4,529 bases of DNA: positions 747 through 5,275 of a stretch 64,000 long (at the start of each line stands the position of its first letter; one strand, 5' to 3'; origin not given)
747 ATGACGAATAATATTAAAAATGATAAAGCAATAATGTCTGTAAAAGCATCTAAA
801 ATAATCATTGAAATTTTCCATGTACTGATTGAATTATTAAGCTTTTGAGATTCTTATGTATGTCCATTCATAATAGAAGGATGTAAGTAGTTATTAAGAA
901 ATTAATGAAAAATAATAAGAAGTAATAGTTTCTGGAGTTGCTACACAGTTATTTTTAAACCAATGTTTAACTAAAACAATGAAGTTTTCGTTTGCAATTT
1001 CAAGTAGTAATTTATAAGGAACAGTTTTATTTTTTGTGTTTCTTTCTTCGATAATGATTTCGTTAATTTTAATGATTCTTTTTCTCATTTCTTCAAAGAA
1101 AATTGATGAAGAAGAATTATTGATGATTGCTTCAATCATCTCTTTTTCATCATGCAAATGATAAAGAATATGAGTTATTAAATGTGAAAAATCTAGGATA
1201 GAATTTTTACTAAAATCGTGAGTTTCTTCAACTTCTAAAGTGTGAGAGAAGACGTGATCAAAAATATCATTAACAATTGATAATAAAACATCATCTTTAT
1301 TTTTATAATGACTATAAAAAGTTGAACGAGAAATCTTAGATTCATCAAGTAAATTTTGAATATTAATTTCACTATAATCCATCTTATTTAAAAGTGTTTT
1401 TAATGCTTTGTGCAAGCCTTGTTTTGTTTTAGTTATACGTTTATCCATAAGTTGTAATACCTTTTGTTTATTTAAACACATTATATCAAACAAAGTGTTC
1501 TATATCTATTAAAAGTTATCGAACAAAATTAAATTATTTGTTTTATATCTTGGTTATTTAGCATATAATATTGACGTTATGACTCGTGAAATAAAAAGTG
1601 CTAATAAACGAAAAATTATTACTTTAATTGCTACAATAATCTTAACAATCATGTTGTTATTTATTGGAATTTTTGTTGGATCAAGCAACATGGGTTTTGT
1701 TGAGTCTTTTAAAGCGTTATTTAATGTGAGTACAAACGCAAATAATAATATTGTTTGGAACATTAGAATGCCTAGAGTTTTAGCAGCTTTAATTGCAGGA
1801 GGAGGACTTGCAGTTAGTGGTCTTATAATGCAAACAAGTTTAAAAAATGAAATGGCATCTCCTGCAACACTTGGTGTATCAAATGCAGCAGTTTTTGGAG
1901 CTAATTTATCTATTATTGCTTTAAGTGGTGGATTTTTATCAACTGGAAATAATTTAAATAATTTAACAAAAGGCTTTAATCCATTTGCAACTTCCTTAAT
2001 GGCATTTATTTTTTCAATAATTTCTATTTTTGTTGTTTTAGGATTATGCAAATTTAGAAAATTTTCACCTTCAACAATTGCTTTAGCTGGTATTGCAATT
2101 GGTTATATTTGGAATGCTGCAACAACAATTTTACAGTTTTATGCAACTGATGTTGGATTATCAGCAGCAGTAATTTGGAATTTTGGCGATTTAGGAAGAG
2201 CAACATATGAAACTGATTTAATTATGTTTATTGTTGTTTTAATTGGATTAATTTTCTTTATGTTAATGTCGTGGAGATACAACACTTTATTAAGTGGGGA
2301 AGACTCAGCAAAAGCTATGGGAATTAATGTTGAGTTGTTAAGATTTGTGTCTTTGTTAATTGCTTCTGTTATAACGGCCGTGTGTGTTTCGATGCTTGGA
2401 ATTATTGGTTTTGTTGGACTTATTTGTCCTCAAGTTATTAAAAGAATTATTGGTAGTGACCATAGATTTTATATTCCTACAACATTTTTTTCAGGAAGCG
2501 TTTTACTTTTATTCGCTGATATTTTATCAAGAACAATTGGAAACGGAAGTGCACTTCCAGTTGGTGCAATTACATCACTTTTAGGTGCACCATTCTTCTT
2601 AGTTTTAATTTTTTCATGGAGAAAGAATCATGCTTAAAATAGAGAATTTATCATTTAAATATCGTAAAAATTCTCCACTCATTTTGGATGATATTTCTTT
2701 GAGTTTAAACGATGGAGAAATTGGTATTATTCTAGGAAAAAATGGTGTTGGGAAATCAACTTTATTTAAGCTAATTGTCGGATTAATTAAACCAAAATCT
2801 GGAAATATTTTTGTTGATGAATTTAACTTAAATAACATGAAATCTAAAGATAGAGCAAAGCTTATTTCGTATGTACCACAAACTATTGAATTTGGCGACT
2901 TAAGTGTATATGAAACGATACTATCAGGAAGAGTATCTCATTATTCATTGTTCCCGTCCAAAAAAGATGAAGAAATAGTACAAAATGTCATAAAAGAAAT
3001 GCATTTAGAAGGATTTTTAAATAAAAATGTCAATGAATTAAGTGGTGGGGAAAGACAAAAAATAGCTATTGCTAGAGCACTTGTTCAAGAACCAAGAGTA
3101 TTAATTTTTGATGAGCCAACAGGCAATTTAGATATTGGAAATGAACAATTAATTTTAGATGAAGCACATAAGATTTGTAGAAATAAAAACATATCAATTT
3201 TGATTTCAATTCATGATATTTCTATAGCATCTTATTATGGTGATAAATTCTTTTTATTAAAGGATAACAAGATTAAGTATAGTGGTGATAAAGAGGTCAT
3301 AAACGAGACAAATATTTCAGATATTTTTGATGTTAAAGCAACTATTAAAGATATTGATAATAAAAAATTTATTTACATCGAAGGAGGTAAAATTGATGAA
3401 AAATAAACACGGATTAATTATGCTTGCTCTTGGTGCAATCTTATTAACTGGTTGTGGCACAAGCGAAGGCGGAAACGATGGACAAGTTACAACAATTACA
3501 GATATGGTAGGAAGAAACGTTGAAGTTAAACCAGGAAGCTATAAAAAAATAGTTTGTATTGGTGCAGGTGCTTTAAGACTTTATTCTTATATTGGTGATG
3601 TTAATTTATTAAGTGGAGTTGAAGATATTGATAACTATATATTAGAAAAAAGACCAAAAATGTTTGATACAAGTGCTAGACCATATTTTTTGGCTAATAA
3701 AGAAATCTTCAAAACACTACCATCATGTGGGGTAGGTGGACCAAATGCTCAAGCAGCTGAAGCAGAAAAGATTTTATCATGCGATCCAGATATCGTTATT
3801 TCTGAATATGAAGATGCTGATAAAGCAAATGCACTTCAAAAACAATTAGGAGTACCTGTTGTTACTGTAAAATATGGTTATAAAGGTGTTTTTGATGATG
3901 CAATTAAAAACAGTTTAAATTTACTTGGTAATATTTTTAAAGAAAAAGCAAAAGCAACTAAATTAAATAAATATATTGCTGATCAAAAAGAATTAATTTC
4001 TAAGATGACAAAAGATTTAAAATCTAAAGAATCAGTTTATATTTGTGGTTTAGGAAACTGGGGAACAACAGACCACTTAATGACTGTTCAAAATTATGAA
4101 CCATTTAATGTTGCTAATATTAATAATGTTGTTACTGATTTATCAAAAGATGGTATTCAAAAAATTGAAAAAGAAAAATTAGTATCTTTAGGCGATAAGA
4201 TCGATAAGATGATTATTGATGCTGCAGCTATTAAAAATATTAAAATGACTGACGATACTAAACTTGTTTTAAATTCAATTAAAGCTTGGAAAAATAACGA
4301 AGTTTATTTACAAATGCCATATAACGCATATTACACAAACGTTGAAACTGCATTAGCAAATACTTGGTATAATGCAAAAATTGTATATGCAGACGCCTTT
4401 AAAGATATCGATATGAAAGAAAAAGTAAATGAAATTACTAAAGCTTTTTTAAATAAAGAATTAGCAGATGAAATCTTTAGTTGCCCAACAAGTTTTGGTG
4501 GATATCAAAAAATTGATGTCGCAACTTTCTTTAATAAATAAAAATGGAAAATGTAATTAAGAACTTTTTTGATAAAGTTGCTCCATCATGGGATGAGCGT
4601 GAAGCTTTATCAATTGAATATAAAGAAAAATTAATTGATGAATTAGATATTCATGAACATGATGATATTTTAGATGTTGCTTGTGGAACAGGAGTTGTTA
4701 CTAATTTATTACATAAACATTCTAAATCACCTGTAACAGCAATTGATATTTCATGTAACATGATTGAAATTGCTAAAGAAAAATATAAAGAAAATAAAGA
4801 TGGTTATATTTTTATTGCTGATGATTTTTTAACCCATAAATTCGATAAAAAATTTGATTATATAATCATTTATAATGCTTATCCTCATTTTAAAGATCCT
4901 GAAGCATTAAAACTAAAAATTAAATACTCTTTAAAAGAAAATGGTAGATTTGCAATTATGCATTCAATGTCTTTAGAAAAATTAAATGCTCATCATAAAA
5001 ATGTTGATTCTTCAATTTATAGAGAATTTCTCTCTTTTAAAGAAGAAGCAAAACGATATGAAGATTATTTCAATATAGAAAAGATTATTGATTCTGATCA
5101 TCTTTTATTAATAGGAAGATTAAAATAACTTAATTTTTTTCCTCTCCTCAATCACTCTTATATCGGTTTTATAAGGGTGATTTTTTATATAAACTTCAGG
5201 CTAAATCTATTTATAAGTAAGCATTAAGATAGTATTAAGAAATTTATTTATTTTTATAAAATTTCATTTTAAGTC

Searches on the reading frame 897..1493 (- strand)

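Call 58: search_protein_families(library=pfam, proteins=[window:897-1493:-], max_evalue=0.001)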
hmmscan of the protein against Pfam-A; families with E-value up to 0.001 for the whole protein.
window:897-1493:- (199 aa): 2 families
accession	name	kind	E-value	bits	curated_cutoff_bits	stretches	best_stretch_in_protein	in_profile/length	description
PF14278.11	TetR_C_8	-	2e-06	28.3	26.1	1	104-198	5-101/103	Transcriptional regulator C-terminal region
PF00440.29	TetR_N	-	0.00025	21.2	24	1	32-72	6-46/47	Bacterial regulatory proteins, tetR family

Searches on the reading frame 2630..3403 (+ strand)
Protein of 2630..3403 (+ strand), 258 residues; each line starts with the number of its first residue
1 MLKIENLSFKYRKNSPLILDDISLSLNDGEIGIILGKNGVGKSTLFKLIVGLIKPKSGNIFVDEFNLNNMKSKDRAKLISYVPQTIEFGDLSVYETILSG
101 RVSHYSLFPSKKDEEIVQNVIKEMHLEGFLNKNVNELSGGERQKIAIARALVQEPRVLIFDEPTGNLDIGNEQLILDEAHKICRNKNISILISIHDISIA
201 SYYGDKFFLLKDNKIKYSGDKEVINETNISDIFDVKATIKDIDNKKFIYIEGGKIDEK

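Call 58: search_protein_families(library=pfam, proteins=[window:2630-3403:+], max_evalue=0.001)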
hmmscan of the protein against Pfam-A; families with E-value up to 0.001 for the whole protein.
window:2630-3403:+ (258 aa): 3 families
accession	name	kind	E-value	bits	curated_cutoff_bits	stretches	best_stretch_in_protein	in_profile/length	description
PF00005.33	ABC_tran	-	2e-34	119.5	25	1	19-164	1-136/137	ABC transporter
PF13304.12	AAA_21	-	2.5e-05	24.9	27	0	33-52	3-22/304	AAA domain, putative AbiEii toxin, Type IV TA system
PF13401.12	AAA_22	-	0.00011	22.9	27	0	30-197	6-110/130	AAA domain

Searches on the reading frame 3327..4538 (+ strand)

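Call 58: search_protein_families(library=pfam, proteins=[window:3327-4538:+], max_evalue=0.001)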
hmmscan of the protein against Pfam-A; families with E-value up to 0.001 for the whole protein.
window:3327-4538:+ (404 aa): 1 family
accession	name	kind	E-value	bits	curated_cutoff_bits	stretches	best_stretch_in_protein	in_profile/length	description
PF01497.23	Peripla_BP_2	-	7.4e-11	42.3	27.5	1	140-328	45-230/235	Periplasmic binding protein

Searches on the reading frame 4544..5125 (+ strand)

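Call 58: search_protein_families(library=pfam, proteins=[window:4544-5125:+], max_evalue=0.001)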
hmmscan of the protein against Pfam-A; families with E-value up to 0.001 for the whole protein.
window:4544-5125:+ (194 aa): 13 families
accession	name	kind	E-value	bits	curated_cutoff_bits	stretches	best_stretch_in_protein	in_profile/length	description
PF13847.12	Methyltransf_31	-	6.5e-17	62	27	1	36-157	1-128/145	Methyltransferase domain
PF13649.12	Methyltransf_25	-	4.6e-16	59.7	27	1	42-134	1-97/97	Methyltransferase domain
PF08241.18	Methyltransf_11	-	3e-15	57.1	21.2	1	43-138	1-95/95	Methyltransferase domain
PF08242.18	Methyltransf_12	-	9.6e-13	49.1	30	1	43-136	1-98/98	Methyltransferase domain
PF13489.12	Methyltransf_23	-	1.8e-11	44.5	27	1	36-139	20-117/164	Methyltransferase domain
PF05175.20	MTS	-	2.9e-11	43.7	23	1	30-162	23-154/170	Methyltransferase small domain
PF01209.24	Ubie_methyltran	-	3.6e-08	33.5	20.1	1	3-140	7-153/233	ubiE/COQ5 methyltransferase family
PF00398.26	RrnaAD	-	4e-07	29.8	24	1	29-107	21-102/263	Ribosomal RNA adenine dimethylase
PF05401.17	NodS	-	5.1e-05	23.6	24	1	39-126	44-129/201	Nodulation protein S (NodS)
PF02353.26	CMAS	-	8.6e-05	22.4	27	1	28-154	52-180/273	Mycolic acid cyclopropane synthetase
PF05891.18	Methyltransf_PK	-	0.00047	20.2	27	1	34-167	51-187/218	AdoMet dependent proline di-methyltransferase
PF07021.18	MetW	-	0.00048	20.3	21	1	36-121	11-93/193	Methionine biosynthesis protein MetW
PF06325.19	PrmA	-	0.0007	19.6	22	1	31-108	155-231/296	Ribosomal protein L11 methyltransferase (PrmA)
